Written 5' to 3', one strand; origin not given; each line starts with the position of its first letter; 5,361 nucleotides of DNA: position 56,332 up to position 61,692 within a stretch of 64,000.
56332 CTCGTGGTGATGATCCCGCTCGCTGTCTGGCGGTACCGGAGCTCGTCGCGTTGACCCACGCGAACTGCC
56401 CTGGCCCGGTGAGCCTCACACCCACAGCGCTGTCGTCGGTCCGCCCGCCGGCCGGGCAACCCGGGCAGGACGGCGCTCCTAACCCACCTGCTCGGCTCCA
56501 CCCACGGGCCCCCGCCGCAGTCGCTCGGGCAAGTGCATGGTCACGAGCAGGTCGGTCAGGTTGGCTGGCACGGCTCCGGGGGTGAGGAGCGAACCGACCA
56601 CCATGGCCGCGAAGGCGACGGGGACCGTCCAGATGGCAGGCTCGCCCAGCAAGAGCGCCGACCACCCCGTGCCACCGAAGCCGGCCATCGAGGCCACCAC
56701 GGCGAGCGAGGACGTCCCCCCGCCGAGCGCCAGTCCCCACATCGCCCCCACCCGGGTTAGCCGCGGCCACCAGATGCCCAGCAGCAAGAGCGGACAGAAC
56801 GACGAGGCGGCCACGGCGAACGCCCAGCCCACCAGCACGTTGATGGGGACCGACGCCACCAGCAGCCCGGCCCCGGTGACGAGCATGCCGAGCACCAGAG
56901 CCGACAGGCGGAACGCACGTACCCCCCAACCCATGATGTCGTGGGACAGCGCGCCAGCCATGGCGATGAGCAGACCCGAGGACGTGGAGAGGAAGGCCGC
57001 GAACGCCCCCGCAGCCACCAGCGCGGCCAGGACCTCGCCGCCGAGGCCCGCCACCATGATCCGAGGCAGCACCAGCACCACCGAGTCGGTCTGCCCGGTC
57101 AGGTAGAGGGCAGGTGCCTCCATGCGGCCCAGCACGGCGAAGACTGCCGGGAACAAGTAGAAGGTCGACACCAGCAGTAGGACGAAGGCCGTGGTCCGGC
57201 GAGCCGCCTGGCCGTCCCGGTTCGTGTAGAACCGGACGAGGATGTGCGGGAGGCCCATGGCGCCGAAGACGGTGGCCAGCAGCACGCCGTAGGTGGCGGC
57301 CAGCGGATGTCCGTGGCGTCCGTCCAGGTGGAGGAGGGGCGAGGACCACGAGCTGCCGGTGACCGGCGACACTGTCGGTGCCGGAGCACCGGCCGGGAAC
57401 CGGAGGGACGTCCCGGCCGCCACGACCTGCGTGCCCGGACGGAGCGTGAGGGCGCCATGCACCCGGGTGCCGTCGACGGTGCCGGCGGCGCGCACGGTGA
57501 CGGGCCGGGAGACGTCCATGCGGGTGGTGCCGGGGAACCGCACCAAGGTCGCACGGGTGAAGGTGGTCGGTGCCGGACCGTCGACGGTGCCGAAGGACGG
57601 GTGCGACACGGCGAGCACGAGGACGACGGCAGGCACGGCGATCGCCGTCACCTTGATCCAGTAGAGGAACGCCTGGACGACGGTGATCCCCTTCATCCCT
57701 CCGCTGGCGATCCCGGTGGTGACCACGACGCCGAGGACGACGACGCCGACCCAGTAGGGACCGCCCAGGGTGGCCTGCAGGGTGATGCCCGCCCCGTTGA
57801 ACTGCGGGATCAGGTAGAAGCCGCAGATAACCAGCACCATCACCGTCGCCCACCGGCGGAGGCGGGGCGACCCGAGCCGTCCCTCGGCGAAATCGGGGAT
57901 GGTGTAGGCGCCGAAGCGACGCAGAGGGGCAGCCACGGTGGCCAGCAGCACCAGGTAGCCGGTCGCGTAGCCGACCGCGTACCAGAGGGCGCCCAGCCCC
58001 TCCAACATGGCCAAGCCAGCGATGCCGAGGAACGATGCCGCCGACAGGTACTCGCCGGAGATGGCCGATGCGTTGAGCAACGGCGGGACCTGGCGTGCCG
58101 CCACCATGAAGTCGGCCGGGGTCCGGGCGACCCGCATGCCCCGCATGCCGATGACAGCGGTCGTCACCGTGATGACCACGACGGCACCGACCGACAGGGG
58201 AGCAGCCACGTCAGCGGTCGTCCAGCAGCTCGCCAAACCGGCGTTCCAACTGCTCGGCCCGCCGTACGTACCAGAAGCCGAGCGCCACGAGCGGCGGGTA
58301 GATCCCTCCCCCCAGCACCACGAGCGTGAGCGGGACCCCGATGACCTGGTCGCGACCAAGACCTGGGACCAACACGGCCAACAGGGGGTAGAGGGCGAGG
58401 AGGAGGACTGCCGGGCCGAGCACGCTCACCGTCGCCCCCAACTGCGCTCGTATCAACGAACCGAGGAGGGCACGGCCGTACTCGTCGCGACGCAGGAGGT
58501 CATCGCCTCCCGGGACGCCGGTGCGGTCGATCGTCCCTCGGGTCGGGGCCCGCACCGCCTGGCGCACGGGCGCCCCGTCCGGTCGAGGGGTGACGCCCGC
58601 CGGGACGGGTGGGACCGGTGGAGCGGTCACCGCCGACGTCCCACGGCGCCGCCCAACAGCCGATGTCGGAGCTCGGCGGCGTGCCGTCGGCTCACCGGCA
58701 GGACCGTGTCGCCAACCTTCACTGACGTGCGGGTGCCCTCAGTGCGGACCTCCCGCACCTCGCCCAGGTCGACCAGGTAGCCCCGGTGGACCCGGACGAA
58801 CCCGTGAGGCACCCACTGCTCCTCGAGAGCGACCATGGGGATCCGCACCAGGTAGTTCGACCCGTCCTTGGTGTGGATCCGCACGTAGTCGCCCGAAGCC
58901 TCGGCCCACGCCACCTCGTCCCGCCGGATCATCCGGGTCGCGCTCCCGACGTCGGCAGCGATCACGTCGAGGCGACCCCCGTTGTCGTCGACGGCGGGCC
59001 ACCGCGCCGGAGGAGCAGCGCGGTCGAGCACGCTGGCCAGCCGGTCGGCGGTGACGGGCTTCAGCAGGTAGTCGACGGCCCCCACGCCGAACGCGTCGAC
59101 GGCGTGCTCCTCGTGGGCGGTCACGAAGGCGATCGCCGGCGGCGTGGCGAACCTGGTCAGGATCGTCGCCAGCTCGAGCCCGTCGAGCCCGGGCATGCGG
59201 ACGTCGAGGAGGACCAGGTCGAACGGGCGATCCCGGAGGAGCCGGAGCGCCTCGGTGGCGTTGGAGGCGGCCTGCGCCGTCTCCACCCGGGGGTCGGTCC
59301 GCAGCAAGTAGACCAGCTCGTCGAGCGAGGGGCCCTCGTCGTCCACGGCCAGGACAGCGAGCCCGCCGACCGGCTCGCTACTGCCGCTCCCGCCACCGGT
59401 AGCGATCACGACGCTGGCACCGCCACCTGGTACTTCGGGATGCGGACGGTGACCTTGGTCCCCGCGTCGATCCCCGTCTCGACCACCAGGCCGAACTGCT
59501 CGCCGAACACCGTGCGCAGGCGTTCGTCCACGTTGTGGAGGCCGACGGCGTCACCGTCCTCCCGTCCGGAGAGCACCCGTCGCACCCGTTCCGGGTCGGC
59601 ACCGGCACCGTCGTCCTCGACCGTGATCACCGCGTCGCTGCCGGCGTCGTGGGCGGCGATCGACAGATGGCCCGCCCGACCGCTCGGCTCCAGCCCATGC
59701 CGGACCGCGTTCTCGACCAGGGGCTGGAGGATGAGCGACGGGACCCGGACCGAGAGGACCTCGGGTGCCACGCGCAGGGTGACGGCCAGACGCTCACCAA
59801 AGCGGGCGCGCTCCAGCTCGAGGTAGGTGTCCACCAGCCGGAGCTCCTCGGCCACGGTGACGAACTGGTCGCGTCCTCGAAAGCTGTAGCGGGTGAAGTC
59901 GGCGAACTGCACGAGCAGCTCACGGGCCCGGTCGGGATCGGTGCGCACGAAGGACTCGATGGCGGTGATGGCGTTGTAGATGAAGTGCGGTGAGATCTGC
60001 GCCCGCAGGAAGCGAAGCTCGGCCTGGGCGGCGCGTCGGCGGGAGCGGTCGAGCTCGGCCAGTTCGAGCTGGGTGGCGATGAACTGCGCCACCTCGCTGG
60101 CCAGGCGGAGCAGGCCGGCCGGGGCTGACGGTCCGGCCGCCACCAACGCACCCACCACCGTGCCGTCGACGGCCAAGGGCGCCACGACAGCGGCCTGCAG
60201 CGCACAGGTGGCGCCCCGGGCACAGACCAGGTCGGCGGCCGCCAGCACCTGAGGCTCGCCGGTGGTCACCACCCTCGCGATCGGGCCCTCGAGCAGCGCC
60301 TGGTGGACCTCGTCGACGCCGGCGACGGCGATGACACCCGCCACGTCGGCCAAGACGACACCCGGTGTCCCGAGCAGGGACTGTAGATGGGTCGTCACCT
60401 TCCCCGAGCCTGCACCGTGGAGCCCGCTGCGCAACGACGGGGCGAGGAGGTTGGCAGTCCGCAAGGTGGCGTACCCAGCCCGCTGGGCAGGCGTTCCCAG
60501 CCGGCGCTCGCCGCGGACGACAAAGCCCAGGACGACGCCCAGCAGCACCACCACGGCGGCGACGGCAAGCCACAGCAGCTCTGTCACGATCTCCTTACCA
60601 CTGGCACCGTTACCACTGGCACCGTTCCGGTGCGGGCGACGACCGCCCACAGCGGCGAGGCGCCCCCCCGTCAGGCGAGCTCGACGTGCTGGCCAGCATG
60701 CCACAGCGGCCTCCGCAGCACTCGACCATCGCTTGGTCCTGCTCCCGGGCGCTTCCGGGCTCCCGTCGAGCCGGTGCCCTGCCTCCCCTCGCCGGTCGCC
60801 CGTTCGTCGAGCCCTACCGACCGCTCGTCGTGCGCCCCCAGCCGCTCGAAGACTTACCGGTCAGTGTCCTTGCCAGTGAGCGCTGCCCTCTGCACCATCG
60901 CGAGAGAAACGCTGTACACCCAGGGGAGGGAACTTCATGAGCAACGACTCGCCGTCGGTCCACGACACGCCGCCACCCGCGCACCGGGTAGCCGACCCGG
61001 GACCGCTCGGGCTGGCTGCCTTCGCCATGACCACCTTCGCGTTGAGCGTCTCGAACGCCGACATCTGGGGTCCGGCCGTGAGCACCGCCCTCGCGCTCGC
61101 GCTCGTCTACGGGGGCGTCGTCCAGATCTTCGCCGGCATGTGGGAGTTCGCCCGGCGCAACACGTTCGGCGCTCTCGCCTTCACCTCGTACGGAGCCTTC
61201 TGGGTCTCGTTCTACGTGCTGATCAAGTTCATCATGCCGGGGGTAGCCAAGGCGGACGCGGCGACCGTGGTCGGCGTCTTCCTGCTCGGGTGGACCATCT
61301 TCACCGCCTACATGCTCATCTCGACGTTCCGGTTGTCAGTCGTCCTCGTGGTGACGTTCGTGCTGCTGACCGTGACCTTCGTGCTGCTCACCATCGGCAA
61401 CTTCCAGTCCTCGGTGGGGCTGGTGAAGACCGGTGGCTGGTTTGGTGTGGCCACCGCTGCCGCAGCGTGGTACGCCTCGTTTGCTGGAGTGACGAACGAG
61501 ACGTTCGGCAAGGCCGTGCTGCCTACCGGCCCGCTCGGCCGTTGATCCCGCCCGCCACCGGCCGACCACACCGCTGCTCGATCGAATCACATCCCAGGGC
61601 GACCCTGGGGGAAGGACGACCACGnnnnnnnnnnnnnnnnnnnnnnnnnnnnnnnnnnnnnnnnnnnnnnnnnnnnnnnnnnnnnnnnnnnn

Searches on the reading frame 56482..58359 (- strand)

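Call 37: search_protein_families(library=pfam, proteins=[window:56482-58359:-], max_evalue=0.0001)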
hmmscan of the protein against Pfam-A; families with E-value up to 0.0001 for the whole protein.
window:56482-58359:- (626 aa): 1 family
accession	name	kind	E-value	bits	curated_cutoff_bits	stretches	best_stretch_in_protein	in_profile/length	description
PF00474.23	SSF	-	2.8e-40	138.9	22.8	2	84-231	1-149/406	Sodium:solute symporter family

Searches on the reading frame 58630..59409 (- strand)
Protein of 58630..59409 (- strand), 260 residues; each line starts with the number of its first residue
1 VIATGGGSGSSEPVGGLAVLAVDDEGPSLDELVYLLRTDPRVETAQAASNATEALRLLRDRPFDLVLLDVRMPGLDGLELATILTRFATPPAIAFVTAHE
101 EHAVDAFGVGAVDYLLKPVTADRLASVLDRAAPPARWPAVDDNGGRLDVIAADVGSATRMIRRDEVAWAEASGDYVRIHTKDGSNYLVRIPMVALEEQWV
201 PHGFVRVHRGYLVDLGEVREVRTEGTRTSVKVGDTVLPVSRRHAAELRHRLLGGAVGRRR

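Call 37: search_protein_families(library=pfam, proteins=[window:58630-59409:-], max_evalue=0.0001)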
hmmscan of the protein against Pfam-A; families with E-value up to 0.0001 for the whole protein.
window:58630-59409:- (260 aa): 2 families
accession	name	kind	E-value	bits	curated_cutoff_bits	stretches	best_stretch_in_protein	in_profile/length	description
PF00072.30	Response_reg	-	2.2e-22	79.7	30.2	1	19-127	1-109/111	Response regulator receiver domain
PF04397.21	LytTR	-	1.6e-17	64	22.6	1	158-251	3-97/98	LytTr DNA-binding domain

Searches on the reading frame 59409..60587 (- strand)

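Call 37: search_protein_families(library=pfam, proteins=[window:59409-60587:-], max_evalue=0.0001)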
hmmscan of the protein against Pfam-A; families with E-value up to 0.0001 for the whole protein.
window:59409-60587:- (393 aa): 3 families
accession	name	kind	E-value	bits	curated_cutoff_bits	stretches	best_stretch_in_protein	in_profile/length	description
PF06580.19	His_kinase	-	7.5e-24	84.2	25.2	1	189-267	1-81/81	Histidine kinase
PF02518.31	HATPase_c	-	4.6e-11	43.6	26.4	1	285-386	8-110/111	Histidine kinase-, DNA gyrase B-, and HSP90-like ATPase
PF01590.32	GAF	-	9.1e-05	23.4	22.4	1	64-177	9-132/133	GAF domain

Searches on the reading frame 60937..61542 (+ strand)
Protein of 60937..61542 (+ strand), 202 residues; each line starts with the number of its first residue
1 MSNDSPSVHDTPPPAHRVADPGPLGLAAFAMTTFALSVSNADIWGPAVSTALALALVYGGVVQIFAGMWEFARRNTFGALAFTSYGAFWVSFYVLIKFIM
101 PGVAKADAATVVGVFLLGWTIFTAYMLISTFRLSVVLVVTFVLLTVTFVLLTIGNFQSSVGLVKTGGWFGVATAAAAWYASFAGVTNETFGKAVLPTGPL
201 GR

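Call 37: search_protein_families(library=pfam, proteins=[window:60937-61542:+], max_evalue=0.0001)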
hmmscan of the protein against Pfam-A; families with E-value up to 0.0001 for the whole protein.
window:60937-61542:+ (202 aa): 1 family
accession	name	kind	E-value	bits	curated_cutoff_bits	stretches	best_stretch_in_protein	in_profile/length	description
PF01184.24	Gpr1_Fun34_YaaH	-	8.5e-54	182.7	25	1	11-200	10-205/207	GPR1/FUN34/yaaH family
